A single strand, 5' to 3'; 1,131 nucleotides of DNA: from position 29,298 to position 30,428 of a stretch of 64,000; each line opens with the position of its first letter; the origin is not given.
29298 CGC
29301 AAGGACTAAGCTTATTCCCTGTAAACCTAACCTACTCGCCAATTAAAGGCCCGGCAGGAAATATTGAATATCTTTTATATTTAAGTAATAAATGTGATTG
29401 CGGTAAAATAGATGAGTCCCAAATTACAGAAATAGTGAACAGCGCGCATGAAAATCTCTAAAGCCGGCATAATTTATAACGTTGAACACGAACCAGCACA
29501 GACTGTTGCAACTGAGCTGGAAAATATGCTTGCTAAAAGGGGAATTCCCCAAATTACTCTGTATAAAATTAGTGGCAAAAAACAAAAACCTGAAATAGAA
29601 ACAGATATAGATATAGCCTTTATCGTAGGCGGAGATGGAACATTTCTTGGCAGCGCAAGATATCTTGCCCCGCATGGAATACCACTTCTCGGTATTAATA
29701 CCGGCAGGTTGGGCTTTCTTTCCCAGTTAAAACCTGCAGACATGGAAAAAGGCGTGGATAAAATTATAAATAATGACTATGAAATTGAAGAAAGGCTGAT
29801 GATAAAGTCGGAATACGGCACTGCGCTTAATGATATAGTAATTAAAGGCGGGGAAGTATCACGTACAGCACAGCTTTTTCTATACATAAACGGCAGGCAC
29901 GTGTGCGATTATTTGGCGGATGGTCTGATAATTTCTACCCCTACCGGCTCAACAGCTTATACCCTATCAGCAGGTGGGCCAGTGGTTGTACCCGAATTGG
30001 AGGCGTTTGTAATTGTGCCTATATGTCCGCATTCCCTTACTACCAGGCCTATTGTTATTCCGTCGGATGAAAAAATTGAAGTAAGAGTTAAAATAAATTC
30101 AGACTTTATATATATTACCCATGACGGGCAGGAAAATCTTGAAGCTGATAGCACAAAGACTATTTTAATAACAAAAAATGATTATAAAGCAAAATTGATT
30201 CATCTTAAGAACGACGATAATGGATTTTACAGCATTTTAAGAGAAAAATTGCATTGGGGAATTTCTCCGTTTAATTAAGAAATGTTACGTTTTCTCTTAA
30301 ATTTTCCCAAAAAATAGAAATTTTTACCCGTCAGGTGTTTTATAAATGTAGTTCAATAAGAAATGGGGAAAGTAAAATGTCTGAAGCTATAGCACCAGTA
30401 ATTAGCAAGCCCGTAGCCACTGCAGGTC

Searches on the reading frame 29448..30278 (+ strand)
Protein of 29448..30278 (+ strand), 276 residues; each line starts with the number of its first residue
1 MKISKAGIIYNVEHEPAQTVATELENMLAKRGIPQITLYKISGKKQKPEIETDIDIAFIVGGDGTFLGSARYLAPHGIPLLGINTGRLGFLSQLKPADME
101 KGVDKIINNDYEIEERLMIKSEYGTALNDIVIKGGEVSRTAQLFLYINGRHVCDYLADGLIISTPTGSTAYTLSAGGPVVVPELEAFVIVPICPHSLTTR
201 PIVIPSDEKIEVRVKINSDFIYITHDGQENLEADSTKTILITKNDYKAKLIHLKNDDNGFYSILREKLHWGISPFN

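Call 89: find_encoding_contigs(protein=window:29448-30278:+, flank=10000, max_places=1)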
Protein window:29448-30278:+ (276 aa): 5 contigs read that carry it; 1 place shown.
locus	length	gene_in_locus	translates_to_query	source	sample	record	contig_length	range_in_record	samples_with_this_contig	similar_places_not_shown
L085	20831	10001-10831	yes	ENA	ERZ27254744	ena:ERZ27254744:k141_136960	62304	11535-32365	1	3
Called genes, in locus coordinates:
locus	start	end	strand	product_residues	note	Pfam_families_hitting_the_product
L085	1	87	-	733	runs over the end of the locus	PF00515:TPR_1 (weak), PF07719:TPR_2 (weak), PF09976:TPR_21 (weak), PF13414:TPR_11 (weak), PF14559:TPR_19 (weak), PF13424:TPR_12, PF00515:TPR_1, PF07719:TPR_2, +26 more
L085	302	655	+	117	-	-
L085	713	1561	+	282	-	-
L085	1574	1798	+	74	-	-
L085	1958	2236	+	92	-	-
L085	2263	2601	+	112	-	-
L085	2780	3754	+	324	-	PF02463:SMC_N (weak), PF03215:Rad17 (weak), PF00005:ABC_tran, PF13304:AAA_21 (faint)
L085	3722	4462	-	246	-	PF02661:Fic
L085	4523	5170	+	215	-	-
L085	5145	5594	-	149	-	PF13616:Rotamase_3, PF00639:Rotamase, PF13145:Rotamase_2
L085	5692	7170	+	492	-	PF02310:B12-binding, PF04055:Radical_SAM, PF13282:DUF4070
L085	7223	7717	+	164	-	PF22381:Staph_reg_Sar_Rot, PF01047:MarR, PF12802:MarR_2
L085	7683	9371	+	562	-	PF02321:OEP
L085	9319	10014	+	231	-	PF01728:FtsJ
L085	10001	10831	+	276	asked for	PF01513:NAD_kinase, PF20143:NAD_kinase_C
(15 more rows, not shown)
